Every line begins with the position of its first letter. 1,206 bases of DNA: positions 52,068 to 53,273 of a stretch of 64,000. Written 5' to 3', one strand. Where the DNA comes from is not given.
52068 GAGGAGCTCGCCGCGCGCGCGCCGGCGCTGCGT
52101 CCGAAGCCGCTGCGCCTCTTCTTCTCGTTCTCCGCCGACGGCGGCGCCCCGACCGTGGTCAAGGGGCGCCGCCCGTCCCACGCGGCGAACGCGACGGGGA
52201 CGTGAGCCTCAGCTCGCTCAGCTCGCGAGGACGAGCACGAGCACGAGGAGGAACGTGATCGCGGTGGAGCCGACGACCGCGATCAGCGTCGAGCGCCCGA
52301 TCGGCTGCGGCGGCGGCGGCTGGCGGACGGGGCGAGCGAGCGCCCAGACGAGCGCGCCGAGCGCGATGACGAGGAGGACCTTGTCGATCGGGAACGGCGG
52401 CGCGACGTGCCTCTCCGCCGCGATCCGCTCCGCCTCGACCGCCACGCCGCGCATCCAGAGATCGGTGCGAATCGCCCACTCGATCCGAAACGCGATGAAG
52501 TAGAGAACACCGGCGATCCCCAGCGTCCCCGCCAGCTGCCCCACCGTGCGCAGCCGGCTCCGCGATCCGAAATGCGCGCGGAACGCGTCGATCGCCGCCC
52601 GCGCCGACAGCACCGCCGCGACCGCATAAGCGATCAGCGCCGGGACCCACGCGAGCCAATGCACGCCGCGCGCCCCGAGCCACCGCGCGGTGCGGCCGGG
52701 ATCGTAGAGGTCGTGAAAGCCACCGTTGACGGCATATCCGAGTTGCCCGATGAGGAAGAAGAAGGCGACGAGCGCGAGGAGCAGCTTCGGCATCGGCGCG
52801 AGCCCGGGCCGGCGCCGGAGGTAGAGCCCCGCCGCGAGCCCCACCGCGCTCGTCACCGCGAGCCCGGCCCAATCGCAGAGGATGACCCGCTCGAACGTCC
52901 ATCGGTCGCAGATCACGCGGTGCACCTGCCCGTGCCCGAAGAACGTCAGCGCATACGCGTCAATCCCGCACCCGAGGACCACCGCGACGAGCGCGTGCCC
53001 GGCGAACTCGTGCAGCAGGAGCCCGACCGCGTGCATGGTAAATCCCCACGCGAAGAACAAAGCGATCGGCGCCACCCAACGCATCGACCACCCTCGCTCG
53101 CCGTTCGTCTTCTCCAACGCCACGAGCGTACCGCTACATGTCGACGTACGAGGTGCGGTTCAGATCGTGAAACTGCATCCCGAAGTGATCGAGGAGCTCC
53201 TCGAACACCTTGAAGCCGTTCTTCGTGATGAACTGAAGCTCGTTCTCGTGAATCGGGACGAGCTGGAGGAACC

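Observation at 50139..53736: Cassette of B12-binding radical SAM (Cx4Cx2C), HEFAGH polytopic membrane protein and an unknown partner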

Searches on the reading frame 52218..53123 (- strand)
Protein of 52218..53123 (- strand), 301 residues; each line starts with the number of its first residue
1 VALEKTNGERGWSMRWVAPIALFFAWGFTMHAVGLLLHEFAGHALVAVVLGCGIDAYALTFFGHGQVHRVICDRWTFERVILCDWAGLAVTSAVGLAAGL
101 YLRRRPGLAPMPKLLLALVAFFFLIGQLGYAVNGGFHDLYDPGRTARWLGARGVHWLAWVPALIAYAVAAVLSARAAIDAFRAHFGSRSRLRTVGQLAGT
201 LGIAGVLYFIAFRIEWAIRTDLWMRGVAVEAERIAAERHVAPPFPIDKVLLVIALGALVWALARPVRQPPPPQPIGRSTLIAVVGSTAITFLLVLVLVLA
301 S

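Call 3: search_protein_families(library=pfam, proteins=[window:52218-53123:-], max_evalue=0.01)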
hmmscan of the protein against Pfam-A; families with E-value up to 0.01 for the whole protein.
window:52218-53123:- (301 aa): 0 families

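Call 4: search_protein_families(library=ncbifam, proteins=[window:52218-53123:-], max_evalue=0.01)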
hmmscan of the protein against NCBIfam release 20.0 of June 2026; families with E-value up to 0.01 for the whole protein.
window:52218-53123:- (301 aa): 0 families

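Call 5: find_homologous_proteins(query=window:52218-53123:-)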
Query window:52218-53123:- (301 aa): 79 proteins with E <= 0.001 among 8000 candidates.
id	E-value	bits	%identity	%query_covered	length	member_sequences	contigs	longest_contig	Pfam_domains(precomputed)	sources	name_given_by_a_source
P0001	5.1e-183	626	100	96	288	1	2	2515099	-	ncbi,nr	ncbi:MAG: hypothetical protein KIT84_19230 [Labilithrix sp.]|nr:hypothetical protein [Labilithrix sp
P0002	1.6e-125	437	73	88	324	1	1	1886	-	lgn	-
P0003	8.6e-116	405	65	92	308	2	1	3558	-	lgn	-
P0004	8.9e-116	405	64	95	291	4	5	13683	-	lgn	-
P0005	7.4e-114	399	63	94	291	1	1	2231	-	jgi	jgi:hypothetical protein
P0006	1.1e-113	398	66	91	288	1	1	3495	-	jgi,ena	-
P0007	2.2e-111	390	62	92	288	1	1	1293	-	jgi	jgi:hypothetical protein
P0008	4.2e-110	386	64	93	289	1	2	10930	-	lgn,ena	-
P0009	5.1e-110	386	60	96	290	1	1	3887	-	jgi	jgi:hypothetical protein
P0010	1.6e-109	384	62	88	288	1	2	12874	-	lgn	-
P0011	7.8e-109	382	61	96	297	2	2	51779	-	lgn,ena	-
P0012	1.2e-107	378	63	95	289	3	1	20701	-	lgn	-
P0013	5.5e-107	376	65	89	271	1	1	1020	-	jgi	jgi:hypothetical protein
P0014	7.9e-107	375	59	95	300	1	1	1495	-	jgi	jgi:hypothetical protein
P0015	1.3e-106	375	62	90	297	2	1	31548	-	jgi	jgi:hypothetical protein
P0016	1.2e-105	372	61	94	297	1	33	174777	-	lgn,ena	-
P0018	2.3e-105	371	63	89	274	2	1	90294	-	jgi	jgi:hypothetical protein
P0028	3.4e-103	364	63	87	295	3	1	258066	-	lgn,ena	-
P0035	9.0e-98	346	56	94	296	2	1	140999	-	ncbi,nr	ncbi:MAG: hypothetical protein JST00_11880 [Deltaproteobacteria bacterium]|nr:hypothetical protein [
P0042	5.8e-90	320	61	77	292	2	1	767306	-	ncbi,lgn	-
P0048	8.3e-89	316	57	93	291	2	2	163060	-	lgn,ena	-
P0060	2.8e-82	295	53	93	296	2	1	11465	-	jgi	jgi:hypothetical protein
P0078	2.7e-54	203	49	66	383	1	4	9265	-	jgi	jgi:hypothetical protein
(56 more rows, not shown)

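Call 8: find_related_loci(query=A1, collection=genome_contigs, flank=10000)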
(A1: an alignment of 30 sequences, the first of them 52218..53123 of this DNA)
Query A1 (301 aa) in genome_contigs; peptide patterns used: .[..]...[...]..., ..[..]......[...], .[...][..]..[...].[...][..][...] (x = any residue, [..] = any of these).
196 stretches matched a pattern; 7 encode a relative of the query (tblastn E <= 1e-3); 7 distinct loci.
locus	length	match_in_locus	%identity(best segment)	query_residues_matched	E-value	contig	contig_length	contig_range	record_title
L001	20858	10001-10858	63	15-301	1e-114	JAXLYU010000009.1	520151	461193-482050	MAG: Labilithrix sp. isolate STL-MYX21 C4.7.fa-9, whole genome shotgun sequence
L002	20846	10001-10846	60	16-298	7e-103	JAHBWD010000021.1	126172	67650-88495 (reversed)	MAG: Labilithrix sp. isolate ACE_MYX8 MYX8_21, whole genome shotgun sequence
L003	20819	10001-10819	59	16-287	2e-92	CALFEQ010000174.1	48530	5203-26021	MAG TPA_asm: uncultured Myxococcales bacterium isolate SRR5251193_bin.130_CONCOCT_v1.1_MAG genome assembly, contig: ERZ7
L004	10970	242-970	59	8-247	3e-83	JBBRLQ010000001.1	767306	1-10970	MAG: Polyangiales bacterium isolate La1_maxbin2.053 LA1C_X2.053_k141_755526L_767306_cov_21.9004, whole genome shotgun se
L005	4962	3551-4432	43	16-298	8e-48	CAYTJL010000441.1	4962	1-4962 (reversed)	MAG TPA_asm: uncultured Polyangiaceae bacterium isolate SRP189682_co1_9 genome assembly, contig: NODE_49985_length_4962_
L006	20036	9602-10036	33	5-152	8e-8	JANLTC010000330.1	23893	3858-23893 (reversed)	MAG: Deltaproteobacteria bacterium isolate OTE_25_metabat_248 OTE_25_k141_1389934, whole genome shotgun sequence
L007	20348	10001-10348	34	34-152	1e-5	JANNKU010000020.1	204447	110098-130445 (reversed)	MAG: Deltaproteobacteria bacterium isolate SOY_38_metabat_69 SOY_38_k141_1567932, whole genome shotgun sequence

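Call 10: search_protein_families(library=pfam, proteins=[window:52218-53123:-, P0042, P0078, P0060], max_evalue=10)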
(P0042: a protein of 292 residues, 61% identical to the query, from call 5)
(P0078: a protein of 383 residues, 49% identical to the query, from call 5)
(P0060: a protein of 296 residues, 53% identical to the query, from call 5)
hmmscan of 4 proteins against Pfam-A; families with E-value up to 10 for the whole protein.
window:52218-53123:- (301 aa): 3 families
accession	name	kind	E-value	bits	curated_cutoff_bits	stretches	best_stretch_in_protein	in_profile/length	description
PF11119.13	DUF2633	-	0.14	12.5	25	1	103-137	3-36/43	Protein of unknown function (DUF2633)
PF19845.4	DUF6320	-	0.16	12.3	29.9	1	7-54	89-135/186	Family of unknown function (DUF6320)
PF11992.13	TgpA_N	-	5.1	6.4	30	2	85-128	20-65/333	TgpA N-terminal domain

P0042 (292 aa): 2 families
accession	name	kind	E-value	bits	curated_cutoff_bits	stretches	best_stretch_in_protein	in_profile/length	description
PF13302.13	Acetyltransf_3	-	0.043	15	25.4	1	189-231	65-111/138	Acetyltransferase (GNAT) domain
PF13056.11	DUF3918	-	5.9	7.1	21.3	1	80-95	8-23/43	Protein of unknown function (DUF3918)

P0078 (383 aa): 1 family
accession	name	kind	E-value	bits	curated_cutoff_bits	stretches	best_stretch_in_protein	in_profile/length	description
PF13131.11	DUF3951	-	0.16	12.7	26.3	1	356-376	5-25/52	Protein of unknown function (DUF3951)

P0060 (296 aa): 0 families

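Call 18: predict_structure(alignment_id=A1)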
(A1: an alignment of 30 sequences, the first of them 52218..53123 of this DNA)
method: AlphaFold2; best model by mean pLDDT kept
length: 301 residues; sequences in the alignment: 30
mean_pLDDT: 94.5   pTM: 0.90
mean pLDDT of the five models: 94.5, 93.6, 93.2, 93.1, 92.8
residues with pLDDT >= 90: 274; 70-90: 15; 50-70: 8; < 50: 4
segments of 3 or more residues with pLDDT < 50: 1-3
pLDDT, mean of each block of 10 residues (from residue 1): 51 83 98 98 98 96 94 96 97 98 97 98 98 97 97 98 98 98 96 97 98 93 86 96 96 98 93 96 98 97 93
secondary structure, 60 per line:
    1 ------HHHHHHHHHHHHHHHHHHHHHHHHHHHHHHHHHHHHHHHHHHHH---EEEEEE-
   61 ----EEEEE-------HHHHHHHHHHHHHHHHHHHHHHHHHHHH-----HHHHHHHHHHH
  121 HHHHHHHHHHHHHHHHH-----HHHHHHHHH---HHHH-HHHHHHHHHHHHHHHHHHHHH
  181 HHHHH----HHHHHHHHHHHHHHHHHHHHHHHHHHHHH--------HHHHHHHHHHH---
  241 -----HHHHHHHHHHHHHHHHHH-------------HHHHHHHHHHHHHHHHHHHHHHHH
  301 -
elements in order: H7-50 E54-59 E65-69 H77-104 H110-137 H143-151 H155-158 H160-185 H190-218 H227-237 H246-263 H277-300

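Call 23: find_encoding_contigs(protein=P0028, flank=8000, max_places=1)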
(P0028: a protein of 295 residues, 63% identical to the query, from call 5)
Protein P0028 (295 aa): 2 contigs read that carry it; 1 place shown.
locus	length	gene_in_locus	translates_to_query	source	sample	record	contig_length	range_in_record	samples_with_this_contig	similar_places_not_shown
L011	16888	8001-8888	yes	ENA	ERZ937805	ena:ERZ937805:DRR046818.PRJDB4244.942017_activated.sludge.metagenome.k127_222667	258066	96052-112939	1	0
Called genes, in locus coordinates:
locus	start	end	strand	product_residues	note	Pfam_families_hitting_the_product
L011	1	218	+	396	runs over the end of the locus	PF04389:Peptidase_M28 (weak), PF01546:Peptidase_M20, PF07687:M20_dimer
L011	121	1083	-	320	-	PF01408:GFO_IDH_MocA, PF22725:GFO_IDH_MocA_C3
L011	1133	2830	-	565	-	-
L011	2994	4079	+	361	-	PF00753:Lactamase_B, PF00581:Rhodanese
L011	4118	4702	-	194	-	-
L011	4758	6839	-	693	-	PF02310:B12-binding (faint), PF04055:Radical_SAM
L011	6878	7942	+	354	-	PF00478:IMPDH (faint), PF03060:NMO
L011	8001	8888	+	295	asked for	-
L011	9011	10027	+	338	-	-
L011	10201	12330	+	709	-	PF00009:GTP_EFTU, PF03144:GTP_EFTU_D2, PF22042:EF-G_D2, PF14492:EFG_III, PF16658:RF3_C, PF03764:EFG_IV, PF00679:EFG_C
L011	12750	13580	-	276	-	PF00797:Acetyltransf_2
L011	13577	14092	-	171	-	PF00583:Acetyltransf_1, PF13508:Acetyltransf_7, PF13673:Acetyltransf_10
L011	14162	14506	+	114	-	PF01022:HTH_5, PF12802:MarR_2, PF12840:HTH_20, PF01047:MarR (faint)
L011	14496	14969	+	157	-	PF10604:Polyketide_cyc2, PF08327:AHSA1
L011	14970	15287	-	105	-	PF03992:ABM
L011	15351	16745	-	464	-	PF00072:Response_reg, PF00158:Sigma54_activat, PF14532:Sigma54_activ_2, PF01078:Mg_chelatase (faint), PF07728:AAA_5, PF25601:AAA_lid_14, PF02954:HTH_8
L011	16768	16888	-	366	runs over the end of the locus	PF00512:HisKA, PF02518:HATPase_c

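Call 24: find_encoding_contigs(protein=P0035, flank=8000, max_places=1)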
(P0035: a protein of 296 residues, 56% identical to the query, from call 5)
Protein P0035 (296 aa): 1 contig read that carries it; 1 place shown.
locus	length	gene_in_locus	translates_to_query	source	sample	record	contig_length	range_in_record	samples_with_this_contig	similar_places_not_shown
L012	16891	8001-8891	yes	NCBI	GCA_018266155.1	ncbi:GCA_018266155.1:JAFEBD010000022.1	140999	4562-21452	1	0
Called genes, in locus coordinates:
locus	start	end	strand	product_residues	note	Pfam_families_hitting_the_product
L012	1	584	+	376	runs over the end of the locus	-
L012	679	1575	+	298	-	-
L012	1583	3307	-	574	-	PF00069:Pkinase, PF03109:ABC1 (faint), PF07714:PK_Tyr_Ser-Thr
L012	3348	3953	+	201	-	PF18306:LDcluster4, PF03641:Lysine_decarbox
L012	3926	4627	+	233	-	PF01966:HD (weak)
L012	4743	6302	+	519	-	PF24297:DUF7481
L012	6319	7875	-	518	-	PF06889:DUF1266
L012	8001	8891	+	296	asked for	-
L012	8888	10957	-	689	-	PF01564:Spermine_synth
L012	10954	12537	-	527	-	PF00890:FAD_binding_2, PF01266:DAO, PF16901:DAO_C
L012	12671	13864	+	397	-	PF18566:Ldi (weak)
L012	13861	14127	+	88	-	-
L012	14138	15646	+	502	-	PF00171:Aldedh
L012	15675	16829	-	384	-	-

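Call 25: find_encoding_contigs(protein=P0048, flank=8000, max_places=1)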
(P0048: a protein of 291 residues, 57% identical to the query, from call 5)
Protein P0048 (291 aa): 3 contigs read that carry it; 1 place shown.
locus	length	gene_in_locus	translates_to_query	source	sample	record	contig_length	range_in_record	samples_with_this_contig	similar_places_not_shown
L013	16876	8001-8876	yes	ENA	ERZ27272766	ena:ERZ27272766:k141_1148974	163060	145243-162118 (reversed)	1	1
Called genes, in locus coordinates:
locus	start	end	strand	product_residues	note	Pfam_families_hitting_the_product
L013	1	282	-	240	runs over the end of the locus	PF04239:DUF421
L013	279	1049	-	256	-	PF00165:HTH_AraC, PF12833:HTH_18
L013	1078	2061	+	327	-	PF00248:Aldo_ket_red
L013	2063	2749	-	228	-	-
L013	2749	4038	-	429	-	PF07690:MFS_1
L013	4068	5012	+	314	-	PF05099:TerB (faint)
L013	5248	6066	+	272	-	-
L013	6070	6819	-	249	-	PF00092:VWA, PF13519:VWA_2, PF25106:VWA_4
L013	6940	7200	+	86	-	-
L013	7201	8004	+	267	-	-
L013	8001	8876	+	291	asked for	-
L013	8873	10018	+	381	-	-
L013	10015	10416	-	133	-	-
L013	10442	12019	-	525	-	PF00732:GMC_oxred_N, PF00890:FAD_binding_2 (faint), PF01266:DAO (faint), PF05199:GMC_oxred_C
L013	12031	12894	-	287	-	PF00847:AP2 (faint)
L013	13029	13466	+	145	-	-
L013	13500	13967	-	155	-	-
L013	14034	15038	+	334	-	PF00248:Aldo_ket_red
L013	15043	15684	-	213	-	PF02018:CBM_4_9 (weak)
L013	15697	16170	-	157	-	-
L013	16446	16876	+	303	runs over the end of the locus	PF00248:Aldo_ket_red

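Call 27: search_protein_representatives(alignment_id=A1)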
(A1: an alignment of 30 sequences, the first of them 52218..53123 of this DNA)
Query: 30 sequences, 291 profile positions. Proteins with E-value up to 0.001 (for the whole library): 147; up to 1e-10: 41; up to 1e-30: 14. The best 147 are listed.
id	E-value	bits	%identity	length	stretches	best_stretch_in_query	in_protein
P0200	3.6e-107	374.4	-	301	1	4-289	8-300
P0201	4.9e-104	364.2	-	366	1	4-290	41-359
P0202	2.6e-99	348.6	-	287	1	11-289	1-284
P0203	2.8e-85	302.6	-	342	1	5-289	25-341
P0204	3.4e-82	292.5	-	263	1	38-289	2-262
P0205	4.2e-46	174.0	-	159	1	3-142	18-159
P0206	5.3e-43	163.8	-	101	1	2-100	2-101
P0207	4.0e-42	160.9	-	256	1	125-288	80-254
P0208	1.4e-40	155.9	-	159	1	4-113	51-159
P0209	3.7e-39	151.2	-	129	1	166-288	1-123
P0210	7.2e-33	130.6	-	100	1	150-248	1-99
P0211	8.4e-33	130.3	-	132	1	168-289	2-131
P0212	4.4e-32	128.0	-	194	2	180-290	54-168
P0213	5.7e-32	127.6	-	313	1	12-287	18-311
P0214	2.5e-24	102.6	-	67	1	2-66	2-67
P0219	1.5e-17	80.2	-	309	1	10-287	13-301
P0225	1.7e-14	70.2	-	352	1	26-280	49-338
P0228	9.9e-14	67.7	-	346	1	27-286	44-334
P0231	1.5e-12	63.9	-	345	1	24-201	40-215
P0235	5.8e-12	61.9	-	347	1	25-219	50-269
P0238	3.2e-11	59.5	-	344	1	23-203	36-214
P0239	5.1e-11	58.8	-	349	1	19-203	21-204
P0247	4.6e-10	55.7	-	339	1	23-223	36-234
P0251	1.6e-09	53.9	-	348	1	11-228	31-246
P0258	5.9e-09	52.1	-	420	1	24-287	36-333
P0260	8.0e-09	51.6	-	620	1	23-220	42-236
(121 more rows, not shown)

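Call 29: search_protein_families(library=pfam, alignment_id=A2, max_evalue=0.01)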
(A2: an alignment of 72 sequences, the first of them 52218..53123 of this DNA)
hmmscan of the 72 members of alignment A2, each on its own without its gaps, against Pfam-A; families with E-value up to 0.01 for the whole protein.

A. member 1, window:52218-53123:- (301 aa): 0 families

B. families by the number of members that match (of 72 scanned): 5 families
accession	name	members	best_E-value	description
PF13398.12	Peptidase_M50B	25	3.4e-08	Peptidase M50B-like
PF02163.28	Peptidase_M50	6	5e-08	Peptidase family M50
PF09991.14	DUF2232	2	6.8e-05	Predicted membrane protein (DUF2232)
PF19510.5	DUF6044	1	0.0022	Protein of unknown function (DUF6044)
PF06739.17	SBBP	1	0.0036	Beta-propeller repeat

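Call 44: search_protein_families(library=pfam, proteins=[L013:7201-8004:+, L013:8873-10018:+], max_evalue=0.01)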
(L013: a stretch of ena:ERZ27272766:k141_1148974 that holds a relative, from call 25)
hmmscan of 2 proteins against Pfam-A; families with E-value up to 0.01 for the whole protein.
L013:7201-8004:+ (267 aa): 0 families

L013:8873-10018:+ (381 aa): 0 families

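Call 51: search_solved_structures(query=A2, max_evalue=10, show_alignments=4)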
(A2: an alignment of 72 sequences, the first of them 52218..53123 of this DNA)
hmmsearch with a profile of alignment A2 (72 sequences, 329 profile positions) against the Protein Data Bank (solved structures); distinct sequences matched with E-value up to 10: 24.
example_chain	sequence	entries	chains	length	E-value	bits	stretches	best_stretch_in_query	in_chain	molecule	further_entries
3b4r_A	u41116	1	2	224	0.0024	20.6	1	17-118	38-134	Putative zinc metalloprotease MJ0392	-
8h0q_R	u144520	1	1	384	0.0087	18.7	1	99-175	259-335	Gastrin-releasing peptide receptor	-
8vjl_A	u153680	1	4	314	0.016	17.9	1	22-110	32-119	Stage IV sporulation protein FB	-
7w3z_A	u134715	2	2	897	0.034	16.8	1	99-174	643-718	Maltodextrin-binding protein,Gastrin-releasing peptide receptor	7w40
7w41_A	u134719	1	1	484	0.043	16.5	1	101-174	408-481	Gastrin-releasing peptide receptor,GlgA glycogen synthase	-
9i6f_N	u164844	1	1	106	0.081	15.6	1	260-319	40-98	HIG1 domain family member 2A, mitochondrial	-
6dfp_A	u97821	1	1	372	0.098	15.3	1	177-237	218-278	VCA0883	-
7p3r_A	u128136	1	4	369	0.1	15.3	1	177-237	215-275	MakA tetramer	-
6ezv_X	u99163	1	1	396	0.11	15.1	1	177-237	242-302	Non-hemolytic enterotoxin lytic component L1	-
6tmg_u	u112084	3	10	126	0.15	14.7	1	190-271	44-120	ATPTG15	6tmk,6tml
9i7s_K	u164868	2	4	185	0.15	14.7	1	182-266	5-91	Tom20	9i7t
9pik_A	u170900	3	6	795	0.19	14.3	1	177-286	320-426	TOK potassium channel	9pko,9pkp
8op3_A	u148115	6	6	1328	0.21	14.2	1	155-264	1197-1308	Cation-transporting ATPase-like protein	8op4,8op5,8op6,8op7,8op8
8u09_A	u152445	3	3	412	0.32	13.6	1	135-187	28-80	Cytochrome P450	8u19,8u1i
7cu3_B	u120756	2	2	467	0.33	13.6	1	203-279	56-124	Transmembrane protein FAM155A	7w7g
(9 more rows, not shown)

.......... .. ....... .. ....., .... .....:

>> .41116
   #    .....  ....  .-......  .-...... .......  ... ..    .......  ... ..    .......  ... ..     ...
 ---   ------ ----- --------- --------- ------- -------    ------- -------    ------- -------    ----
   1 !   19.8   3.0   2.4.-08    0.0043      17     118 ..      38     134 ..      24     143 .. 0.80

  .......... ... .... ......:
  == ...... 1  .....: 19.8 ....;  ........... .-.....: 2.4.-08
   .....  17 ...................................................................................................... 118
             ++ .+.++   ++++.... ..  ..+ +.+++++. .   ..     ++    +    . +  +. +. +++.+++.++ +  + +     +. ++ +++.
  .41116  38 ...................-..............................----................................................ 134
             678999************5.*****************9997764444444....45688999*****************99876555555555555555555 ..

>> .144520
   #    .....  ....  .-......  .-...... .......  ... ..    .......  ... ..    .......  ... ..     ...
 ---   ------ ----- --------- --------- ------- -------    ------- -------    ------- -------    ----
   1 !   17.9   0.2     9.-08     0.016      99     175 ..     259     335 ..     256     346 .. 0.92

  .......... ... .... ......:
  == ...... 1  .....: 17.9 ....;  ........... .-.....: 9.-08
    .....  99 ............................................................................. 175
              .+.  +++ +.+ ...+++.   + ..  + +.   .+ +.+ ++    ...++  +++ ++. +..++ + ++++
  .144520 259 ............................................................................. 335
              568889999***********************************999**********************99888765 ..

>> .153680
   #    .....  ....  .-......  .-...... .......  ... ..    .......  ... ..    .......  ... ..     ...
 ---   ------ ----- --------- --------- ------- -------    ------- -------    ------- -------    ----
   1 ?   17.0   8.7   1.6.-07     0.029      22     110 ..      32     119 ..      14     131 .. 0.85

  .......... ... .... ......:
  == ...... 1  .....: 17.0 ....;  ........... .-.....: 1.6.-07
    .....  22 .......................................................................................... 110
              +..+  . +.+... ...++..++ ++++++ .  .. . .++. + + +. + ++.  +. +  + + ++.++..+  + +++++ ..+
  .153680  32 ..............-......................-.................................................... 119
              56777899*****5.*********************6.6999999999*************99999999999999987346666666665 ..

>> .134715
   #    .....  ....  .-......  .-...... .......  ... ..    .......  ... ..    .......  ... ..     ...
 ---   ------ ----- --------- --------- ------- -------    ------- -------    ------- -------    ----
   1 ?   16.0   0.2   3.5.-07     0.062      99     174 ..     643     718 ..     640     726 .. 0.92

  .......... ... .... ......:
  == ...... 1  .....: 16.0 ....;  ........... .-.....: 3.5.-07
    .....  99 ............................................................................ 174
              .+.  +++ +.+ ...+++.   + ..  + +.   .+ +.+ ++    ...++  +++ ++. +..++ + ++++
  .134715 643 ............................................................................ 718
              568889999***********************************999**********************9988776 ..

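Call 54: find_encoding_contigs(protein=P0219, flank=6000, max_places=2)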
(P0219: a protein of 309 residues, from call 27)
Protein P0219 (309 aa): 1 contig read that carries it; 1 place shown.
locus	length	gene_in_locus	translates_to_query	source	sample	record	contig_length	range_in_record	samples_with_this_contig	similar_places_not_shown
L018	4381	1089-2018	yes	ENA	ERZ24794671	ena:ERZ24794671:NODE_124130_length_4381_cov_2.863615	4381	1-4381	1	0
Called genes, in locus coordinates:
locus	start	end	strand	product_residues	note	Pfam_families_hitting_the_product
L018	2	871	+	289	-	?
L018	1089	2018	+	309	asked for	-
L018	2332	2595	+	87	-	-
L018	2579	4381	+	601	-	?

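Call 64: search_protein_families(library=padloc, proteins=[window:52218-53123:-], max_evalue=0.001)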
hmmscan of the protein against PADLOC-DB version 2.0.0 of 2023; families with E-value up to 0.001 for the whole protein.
window:52218-53123:- (301 aa): 0 families
